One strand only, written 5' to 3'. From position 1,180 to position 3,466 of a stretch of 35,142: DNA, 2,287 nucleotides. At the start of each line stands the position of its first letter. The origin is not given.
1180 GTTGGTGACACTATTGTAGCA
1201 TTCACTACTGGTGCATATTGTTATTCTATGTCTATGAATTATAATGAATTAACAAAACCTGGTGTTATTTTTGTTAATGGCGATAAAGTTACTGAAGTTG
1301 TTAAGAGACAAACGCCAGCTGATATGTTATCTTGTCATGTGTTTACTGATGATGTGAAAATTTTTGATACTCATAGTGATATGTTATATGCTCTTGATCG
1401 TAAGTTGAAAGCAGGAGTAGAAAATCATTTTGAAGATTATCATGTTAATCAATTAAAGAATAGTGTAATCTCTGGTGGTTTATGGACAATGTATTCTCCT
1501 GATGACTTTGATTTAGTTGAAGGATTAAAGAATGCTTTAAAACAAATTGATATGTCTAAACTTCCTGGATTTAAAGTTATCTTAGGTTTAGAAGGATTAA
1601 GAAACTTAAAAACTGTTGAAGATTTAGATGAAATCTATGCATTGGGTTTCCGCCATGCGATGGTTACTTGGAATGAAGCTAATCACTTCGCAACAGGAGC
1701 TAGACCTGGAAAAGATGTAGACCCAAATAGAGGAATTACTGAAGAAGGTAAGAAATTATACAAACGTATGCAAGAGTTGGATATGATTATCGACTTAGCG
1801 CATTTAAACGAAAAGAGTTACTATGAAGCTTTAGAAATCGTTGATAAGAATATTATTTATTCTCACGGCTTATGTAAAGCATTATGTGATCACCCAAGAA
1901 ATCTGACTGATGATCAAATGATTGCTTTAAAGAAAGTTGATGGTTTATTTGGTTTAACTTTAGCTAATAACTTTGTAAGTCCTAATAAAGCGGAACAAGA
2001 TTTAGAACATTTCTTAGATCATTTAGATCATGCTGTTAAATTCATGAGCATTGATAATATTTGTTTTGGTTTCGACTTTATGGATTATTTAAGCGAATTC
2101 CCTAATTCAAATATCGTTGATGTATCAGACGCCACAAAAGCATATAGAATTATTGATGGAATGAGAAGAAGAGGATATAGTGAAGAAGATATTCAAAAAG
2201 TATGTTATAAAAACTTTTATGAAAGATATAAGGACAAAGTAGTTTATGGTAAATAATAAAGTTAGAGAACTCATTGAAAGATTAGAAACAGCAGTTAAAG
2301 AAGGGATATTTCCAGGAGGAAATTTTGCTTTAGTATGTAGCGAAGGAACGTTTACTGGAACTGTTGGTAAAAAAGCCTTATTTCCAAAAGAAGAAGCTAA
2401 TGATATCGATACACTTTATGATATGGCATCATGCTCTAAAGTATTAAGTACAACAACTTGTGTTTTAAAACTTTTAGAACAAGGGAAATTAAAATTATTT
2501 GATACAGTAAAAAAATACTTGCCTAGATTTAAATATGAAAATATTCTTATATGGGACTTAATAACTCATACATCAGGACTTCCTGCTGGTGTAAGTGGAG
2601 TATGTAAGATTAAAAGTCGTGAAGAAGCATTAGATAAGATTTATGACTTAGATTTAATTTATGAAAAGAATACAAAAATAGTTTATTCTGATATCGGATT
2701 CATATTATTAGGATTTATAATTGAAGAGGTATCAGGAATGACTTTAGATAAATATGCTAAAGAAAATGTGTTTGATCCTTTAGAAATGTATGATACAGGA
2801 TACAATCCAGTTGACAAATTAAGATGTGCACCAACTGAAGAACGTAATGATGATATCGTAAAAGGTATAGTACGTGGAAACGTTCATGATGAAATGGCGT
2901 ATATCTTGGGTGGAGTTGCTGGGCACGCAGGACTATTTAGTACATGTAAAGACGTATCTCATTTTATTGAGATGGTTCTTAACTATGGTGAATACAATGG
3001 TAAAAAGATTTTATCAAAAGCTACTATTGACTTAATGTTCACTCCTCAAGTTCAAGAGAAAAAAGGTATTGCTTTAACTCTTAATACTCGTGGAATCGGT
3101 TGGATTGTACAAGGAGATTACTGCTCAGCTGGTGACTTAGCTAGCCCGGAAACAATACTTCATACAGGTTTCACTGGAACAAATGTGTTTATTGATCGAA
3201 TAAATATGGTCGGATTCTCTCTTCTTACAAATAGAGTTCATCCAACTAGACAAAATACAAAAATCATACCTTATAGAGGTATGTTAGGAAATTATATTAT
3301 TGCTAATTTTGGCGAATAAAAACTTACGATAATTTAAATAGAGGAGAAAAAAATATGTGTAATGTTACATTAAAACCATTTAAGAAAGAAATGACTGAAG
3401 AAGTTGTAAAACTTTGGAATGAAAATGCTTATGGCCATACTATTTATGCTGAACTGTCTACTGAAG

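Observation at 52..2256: Single polypeptide fusing diaminopimelate decarboxylase to an M19 dipeptidase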

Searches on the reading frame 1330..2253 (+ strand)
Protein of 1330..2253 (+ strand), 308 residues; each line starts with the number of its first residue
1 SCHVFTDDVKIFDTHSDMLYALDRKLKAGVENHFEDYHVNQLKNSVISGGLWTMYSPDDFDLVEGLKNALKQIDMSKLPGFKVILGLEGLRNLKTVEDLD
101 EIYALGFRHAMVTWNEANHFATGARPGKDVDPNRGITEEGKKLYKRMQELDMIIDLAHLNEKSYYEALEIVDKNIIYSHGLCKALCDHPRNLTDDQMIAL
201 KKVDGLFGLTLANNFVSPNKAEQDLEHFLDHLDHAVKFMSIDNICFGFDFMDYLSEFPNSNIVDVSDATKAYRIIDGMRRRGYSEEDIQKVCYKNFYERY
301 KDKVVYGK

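Call 13: search_solved_structures(query=window:1330-2253:+, show_alignments=3, max_evalue=0.00001)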
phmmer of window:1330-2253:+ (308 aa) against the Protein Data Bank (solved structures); distinct sequences matched with E-value up to 0.00001: 15.
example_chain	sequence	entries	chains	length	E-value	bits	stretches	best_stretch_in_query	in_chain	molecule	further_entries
3ly0_A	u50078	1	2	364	3.7e-24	88.7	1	87-298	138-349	Dipeptidase AC. Metallo peptidase. MEROPS family M19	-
3fdg_A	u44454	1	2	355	4.9e-24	88.3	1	87-298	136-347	Dipeptidase AC. Metallo peptidase. MEROPS family M19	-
3lu2_A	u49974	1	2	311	2.8e-22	82.5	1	70-297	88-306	Lmo2462 protein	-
3neh_A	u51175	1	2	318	3.2e-22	82.4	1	70-297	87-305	Renal dipeptidase family protein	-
9h0b_B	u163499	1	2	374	4.6e-22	81.8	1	84-295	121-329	Dipeptidase 1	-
5lx0_A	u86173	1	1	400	1.1e-21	80.6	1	84-295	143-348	Dipeptidase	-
5lwz_A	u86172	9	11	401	1.1e-21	80.6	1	84-295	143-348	Dipeptidase | Dipeptidase gliJ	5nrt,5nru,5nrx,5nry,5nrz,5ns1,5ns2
5lx7_A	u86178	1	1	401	1.8e-21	79.9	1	84-295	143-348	Dipeptidase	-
5lx4_A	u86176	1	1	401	2e-21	79.8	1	84-295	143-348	Dipeptidase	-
5lx1_A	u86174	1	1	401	1.2e-20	77.2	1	84-295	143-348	Dipeptidase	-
3id7_A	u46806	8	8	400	2.3e-19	73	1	82-219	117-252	Dipeptidase | renal dipeptidase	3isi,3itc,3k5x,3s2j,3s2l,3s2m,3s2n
1itq_A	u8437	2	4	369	3.1e-19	72.6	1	84-295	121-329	RENAL DIPEPTIDASE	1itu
6vgo_A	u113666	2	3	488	3.2e-16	62.7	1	82-298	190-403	Dipeptidase 3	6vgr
3b40_A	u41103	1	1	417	7.1e-10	41.8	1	97-208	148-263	Probable dipeptidase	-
2i5g_A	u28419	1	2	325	2.6e-09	40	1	104-251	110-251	amidohydrolase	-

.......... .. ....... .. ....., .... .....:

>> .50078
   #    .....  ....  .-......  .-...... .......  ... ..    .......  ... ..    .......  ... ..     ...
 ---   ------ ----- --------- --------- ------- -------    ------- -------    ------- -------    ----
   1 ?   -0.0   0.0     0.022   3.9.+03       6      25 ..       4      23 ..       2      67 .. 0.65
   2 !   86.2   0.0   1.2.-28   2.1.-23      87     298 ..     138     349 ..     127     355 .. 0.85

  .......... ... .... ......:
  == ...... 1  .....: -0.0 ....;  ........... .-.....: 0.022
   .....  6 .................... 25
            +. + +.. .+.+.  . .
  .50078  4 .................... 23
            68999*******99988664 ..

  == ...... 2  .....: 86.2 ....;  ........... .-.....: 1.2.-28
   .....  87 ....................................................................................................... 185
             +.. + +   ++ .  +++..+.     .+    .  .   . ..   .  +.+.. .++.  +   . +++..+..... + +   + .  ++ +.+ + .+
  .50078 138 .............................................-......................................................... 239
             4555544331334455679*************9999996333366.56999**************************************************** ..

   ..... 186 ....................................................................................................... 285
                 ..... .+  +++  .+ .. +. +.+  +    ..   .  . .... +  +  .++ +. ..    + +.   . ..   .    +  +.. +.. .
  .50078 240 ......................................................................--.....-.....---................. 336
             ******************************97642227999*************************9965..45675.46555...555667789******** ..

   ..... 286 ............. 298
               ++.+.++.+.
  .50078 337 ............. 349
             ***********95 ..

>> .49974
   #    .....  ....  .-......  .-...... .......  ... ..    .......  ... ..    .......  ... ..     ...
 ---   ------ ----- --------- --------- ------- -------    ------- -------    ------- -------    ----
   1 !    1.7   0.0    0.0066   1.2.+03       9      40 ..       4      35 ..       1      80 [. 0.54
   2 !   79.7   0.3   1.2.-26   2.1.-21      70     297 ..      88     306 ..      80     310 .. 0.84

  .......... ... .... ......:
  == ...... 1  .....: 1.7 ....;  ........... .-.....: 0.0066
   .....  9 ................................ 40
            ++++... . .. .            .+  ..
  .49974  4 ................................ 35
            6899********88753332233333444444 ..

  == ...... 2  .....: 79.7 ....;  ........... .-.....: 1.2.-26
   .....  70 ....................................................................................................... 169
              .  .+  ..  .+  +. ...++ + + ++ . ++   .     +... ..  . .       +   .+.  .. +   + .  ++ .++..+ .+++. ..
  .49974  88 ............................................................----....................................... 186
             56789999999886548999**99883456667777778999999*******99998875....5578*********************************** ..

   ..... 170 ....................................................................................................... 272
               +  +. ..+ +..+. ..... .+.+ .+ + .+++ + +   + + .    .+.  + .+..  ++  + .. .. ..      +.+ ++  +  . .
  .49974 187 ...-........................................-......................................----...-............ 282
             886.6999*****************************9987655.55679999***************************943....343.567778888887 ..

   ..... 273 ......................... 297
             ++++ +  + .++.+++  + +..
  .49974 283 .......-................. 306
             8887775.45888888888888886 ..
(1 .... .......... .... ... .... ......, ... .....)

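Call 76: search_protein_representatives(protein=window:1357-2253:+)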
Query: 299 residues. Proteins with E-value up to 0.001 (for the whole library): 8461; up to 1e-10: 4290; up to 1e-30: 125. The best 150 are listed.
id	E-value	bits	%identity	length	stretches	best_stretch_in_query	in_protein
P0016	2.6e-127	440.5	67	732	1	1-296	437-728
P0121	1.1e-108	379.4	57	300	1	1-297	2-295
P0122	3.8e-75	269.3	45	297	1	2-295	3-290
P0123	4.4e-58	213.3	64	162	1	138-294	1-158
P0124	6.8e-58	212.7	40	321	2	68-289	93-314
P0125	1.0e-56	208.8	57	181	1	16-192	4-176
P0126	2.2e-56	207.7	43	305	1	2-287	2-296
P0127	1.1e-53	198.8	41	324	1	1-289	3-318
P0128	1.1e-52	195.5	39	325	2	62-290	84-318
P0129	8.4e-52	192.7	37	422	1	2-287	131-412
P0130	1.8e-51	191.6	39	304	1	2-288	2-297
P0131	7.1e-51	189.6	39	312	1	2-289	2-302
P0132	1.1e-50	189.0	39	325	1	2-293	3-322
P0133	7.9e-50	186.2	39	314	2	65-289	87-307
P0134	1.1e-48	182.5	41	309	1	71-288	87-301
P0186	9.7e-36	139.9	30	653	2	76-291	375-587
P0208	5.3e-33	130.9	26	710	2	85-281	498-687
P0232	3.0e-31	125.2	37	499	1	73-291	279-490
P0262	5.2e-30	121.1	32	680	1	2-292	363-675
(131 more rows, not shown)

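Call 77: search_protein_families(library=pfam, proteins=[P0129, P0186, P0208, P0232, P0262], max_evalue=0.001)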
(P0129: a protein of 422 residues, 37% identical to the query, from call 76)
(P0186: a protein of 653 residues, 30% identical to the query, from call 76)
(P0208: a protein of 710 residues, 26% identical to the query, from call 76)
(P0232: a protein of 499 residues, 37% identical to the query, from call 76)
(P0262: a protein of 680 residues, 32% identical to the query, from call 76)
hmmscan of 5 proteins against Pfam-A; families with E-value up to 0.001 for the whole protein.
P0129 (422 aa): 1 family
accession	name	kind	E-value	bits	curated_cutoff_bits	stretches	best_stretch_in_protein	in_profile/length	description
PF01244.27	Peptidase_M19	-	2e-68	231.4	26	1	195-417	97-318/319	Membrane dipeptidase (Peptidase family M19)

P0186 (653 aa): 3 families
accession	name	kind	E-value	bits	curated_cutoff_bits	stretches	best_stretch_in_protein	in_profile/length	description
PF01244.27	Peptidase_M19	-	1.4e-192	639.3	26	2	1-287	42-319/319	Membrane dipeptidase (Peptidase family M19)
PF20848.2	ExoU_mid_dom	-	1.2e-06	29.1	27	0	154-209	14-66/119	ExoU toxin, middle helical domain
PF23872.1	DUF7227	-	5.9e-06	26.5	27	0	115-167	110-158/223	Domain of unknown function (DUF7227)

P0208 (710 aa): 1 family
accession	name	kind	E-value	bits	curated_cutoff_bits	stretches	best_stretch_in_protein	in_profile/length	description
PF01244.27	Peptidase_M19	-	2.6e-190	631.8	26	2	44-364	2-318/319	Membrane dipeptidase (Peptidase family M19)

P0232 (499 aa): 1 family
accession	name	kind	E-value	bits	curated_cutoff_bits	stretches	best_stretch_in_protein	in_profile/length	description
PF01244.27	Peptidase_M19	-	1.4e-93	314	26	1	164-492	7-319/319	Membrane dipeptidase (Peptidase family M19)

P0262 (680 aa): 2 families
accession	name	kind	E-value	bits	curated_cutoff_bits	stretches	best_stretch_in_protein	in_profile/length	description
PF01244.27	Peptidase_M19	-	3.3e-78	263.5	26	1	359-676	4-319/319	Membrane dipeptidase (Peptidase family M19)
PF02545.19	Maf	-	5.5e-38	131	27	1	2-182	2-185/187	Maf-like protein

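Call 89: predict_structure(alignment_id=A2)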
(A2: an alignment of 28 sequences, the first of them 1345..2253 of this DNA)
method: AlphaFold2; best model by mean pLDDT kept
length: 303 residues; sequences in the alignment: 28
mean_pLDDT: 94.6   pTM: 0.92
mean pLDDT of the five models: 94.6, 94.1, 93.4, 93.2, 93.1
residues with pLDDT >= 90: 266; 70-90: 32; 50-70: 4; < 50: 1
segments of 3 or more residues with pLDDT < 50: none
pLDDT, mean of each block of 10 residues (from residue 1): 87 93 93 92 96 90 95 96 93 96 94 92 89 98 98 97 98 98 97 98 97 97 99 98 85 83 96 98 98 98 84
secondary structure, 60 per line:
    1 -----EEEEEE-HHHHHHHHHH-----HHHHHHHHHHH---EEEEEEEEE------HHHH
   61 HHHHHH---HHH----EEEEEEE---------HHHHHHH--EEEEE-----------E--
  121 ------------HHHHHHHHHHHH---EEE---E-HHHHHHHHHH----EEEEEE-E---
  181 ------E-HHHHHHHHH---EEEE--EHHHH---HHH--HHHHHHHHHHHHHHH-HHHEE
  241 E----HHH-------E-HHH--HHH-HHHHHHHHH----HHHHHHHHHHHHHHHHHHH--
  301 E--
elements in order: E6-11 H13-22 H28-38 E42-50 H57-66 E77-83 H93-99 E102-106 H133-144 E148-150 H156-165 E170-175 H189-197 E201-204 H208-211 H220-234 E239-241 H267-275 H280-298

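Call 96: fold_search(model_id=the predicted structure, library=pdb)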
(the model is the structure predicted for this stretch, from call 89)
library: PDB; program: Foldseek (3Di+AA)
matches with E <= 10: 920; with E <= 0.001: 44
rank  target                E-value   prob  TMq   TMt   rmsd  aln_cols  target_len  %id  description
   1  3lu2_A                2.1e-21  1.00  0.80  0.79   3.4       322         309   24  Structure of lmo2462, a Listeria monocytogenes amidohydrolase family putative dipeptidase (released 2010-03-09)
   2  3neh_A                5.1e-21  1.00  0.79  0.78   3.5       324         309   24  Crystal structure of the protein LMO2462 from Listeria monocytogenes complexed with ZN and phosphonate mimic of dipept (released 2010-06-30)
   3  5lwz_B                8.8e-21  1.00  0.83  0.67   3.6       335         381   22  Cys-Gly dipeptidase GliJ (space group C2) (released 2017-05-31)
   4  5lwz_A                1.1e-20  1.00  0.83  0.67   3.6       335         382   22  Cys-Gly dipeptidase GliJ (space group C2) (released 2017-05-31)
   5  5lx4                  1.3e-20  1.00  0.83  0.67   3.6       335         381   22  Cys-Gly dipeptidase GliJ mutant D38H (released 2017-05-31)
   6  9h0b_B                1.3e-20  1.00  0.83  0.69   3.4       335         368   23  Crystal structure of the Porcine Hemagglutinating Encephalomyelitis Virus (PHEV) receptor binding domain in complex wi (released 2025-08-06)
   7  5lx7                  3.9e-20  1.00  0.83  0.67   3.6       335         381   22  Cys-Gly dipeptidase GliJ mutant D38N (released 2017-05-31)
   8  3fdg_A                3.9e-20  1.00  0.79  0.71   3.9       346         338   23  The crystal structure of the dipeptidase AC, Metallo peptidase. MEROPS family M19 (released 2008-12-23)
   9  3ly0_A                4.7e-20  1.00  0.80  0.70   3.8       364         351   22  Crystal structure of metallo peptidase from Rhodobacter sphaeroides liganded with phosphinate mimic of dipeptide L-Ala (released 2010-03-09)
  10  3ly0_B                5.0e-20  1.00  0.81  0.70   3.7       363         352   22  Crystal structure of metallo peptidase from Rhodobacter sphaeroides liganded with phosphinate mimic of dipeptide L-Ala (released 2010-03-09)
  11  3itc                  6.0e-20  1.00  0.82  0.64   4.9       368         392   20  Crystal structure of Sco3058 with bound citrate and glycerol (released 2010-02-02)
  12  3fdg_B                9.7e-20  1.00  0.80  0.70   3.8       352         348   22  The crystal structure of the dipeptidase AC, Metallo peptidase. MEROPS family M19 (released 2008-12-23)
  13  5lx1                  1.8e-19  1.00  0.82  0.66   3.6       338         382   22  Cys-Gly dipeptidase GliJ mutant D304A (released 2017-05-31)
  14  3id7                  2.1e-19  1.00  0.79  0.62   5.1       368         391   21  Crystal structure of renal dipeptidase from Streptomyces coelicolor A3(2) (released 2010-01-12)
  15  1itq_A                2.9e-19  1.00  0.80  0.66   5.8       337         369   20  HUMAN RENAL DIPEPTIDASE (released 2002-08-28)
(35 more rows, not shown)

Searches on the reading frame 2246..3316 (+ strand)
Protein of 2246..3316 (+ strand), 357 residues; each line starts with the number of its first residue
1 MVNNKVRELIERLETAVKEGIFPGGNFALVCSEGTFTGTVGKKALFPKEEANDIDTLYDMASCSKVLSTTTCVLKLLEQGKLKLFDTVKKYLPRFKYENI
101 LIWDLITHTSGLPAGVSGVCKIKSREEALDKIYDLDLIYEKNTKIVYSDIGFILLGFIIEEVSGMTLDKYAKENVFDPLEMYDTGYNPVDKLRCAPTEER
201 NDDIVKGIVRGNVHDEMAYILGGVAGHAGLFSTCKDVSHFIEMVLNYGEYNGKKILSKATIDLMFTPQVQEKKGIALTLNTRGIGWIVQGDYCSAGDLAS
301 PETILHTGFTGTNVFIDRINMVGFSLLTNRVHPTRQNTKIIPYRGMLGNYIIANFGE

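Call 3: search_protein_families(library=pfam, proteins=[window:2246-3316:+], max_evalue=0.01)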
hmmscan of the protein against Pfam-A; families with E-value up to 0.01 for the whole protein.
window:2246-3316:+ (357 aa): 1 family
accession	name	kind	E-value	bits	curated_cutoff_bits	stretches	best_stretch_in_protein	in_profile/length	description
PF00144.29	Beta-lactamase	-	4.3e-50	171.2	27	1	18-337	10-317/329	Beta-lactamase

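Call 4: search_protein_families(library=ncbifam, proteins=[window:2246-3316:+], max_evalue=0.01)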
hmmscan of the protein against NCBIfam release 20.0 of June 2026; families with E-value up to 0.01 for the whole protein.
window:2246-3316:+ (357 aa): 32 families (the best 25 are shown)
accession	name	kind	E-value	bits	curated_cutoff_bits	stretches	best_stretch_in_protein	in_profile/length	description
NF002968.0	PRK03642.1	equivalog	2.9e-53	181.2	385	1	52-356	92-421/432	penicillin binding protein PBP4B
NF007943.0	PRK10662.1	equivalog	7e-18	64.4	266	1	52-289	79-317/380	D-alanyl-D-alanine-carboxypeptidase/endopeptidase AmpH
NF052559.1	MthAcHydAcmB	equivalog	6.3e-14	51.5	550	1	155-273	182-298/391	methyl acetate hydrolase AcmB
NF038269.1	lipase_LipE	equivalog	2.2e-12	46.8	750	1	54-323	84-375/407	lipase LipE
NF033085.1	bla_class_C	equivalog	3.1e-11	42.7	415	1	49-187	47-186/356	class C beta-lactamase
NF012173.1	CMY2-MIR-ACT-EC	exception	2e-08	33.5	680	1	4-185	26-208/380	CMY2/MIR/ACT/EC family class C beta-lactamase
NF038089.1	blaYRC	exception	3.1e-08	33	870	1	17-184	40-207/381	YRC family class C beta-lactamase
NF045925.1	3-sucCA_synth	equivalog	3.4e-08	32.4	800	1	58-186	83-213/498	3-succinylated cholic acid synthase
NF000185.2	BlaEC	exception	7.1e-08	31.8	850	1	20-254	39-263/377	BlaEC family class C beta-lactamase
NF053709.1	blaAKO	exception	1.5e-07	30.7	875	1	53-184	75-207/381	AKO family class C beta-lactamase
NF040478.1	blaLAQ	exception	1.6e-07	30.7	850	1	5-187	26-209/380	LAQ family class C beta-lactamase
NF033698.1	blaCSA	exception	2.3e-07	30.1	884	1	51-161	67-177/375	CSA family class C beta-lactamase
NF038366.1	blaSFDC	exception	6.4e-07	28.8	840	1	15-187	38-210/382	SFDC family class C beta-lactamase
NF041662.1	ampC_Kaer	exception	8.3e-07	28.1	825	1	4-187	26-210/381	AmpC-Kaer family extended-spectrum class C beta-lactamase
NF033700.1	blaCMA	exception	1.1e-06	28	887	1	51-162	67-178/375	CMA family class C beta-lactamase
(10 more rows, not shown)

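Call 37: search_solved_structures(query=window:2246-3316:+, max_evalue=1e-10)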
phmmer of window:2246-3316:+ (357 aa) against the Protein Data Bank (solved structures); distinct sequences matched with E-value up to 1e-10: 15.
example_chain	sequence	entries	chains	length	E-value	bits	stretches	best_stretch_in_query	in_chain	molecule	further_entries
4ivi_A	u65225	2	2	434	4.4e-19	72.3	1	101-276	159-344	Carboxylesterase | Carboxylesterases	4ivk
6kjh_A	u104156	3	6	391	1.4e-16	64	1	25-270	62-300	Putative beta-lactamase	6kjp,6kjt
6kjj_A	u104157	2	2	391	3.6e-16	62.7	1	25-270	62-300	Putative beta-lactamase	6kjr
6kjq_A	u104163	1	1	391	1.9e-15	60.4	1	24-270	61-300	Putative beta-lactamase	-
7pp3_A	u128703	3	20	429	1.1e-14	57.9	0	126-276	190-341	Esterase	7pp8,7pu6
4gdn_A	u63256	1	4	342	8.1e-14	55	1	3-189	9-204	Protein flp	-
7uda_A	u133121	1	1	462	2.4e-13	53.5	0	127-280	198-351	Beta-lactamase domain-containing protein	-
9sn1_A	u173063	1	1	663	2.5e-13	53.4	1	35-264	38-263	Beta-lactamase family protein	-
7u1b_A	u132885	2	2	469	2.5e-13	53.4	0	127-280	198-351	Beta-lactamase domain-containing protein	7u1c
3tg9_A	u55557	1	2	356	5.2e-13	52.3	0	143-237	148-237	Penicillin-binding protein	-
2qmi_A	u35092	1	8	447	1e-11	48.1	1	55-269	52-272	Pbp related beta-lactamase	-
3o3v_A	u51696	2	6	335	3.1e-11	46.5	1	47-184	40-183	beta-lactamase | ClbP peptidase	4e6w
4e6x_A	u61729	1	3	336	3.2e-11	46.5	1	47-184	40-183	ClbP peptidase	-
7mdc_A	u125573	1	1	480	6e-11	45.5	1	47-184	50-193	Beta-lactamase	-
7ul6_A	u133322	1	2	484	6.1e-11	45.5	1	47-184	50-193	Beta-lactamase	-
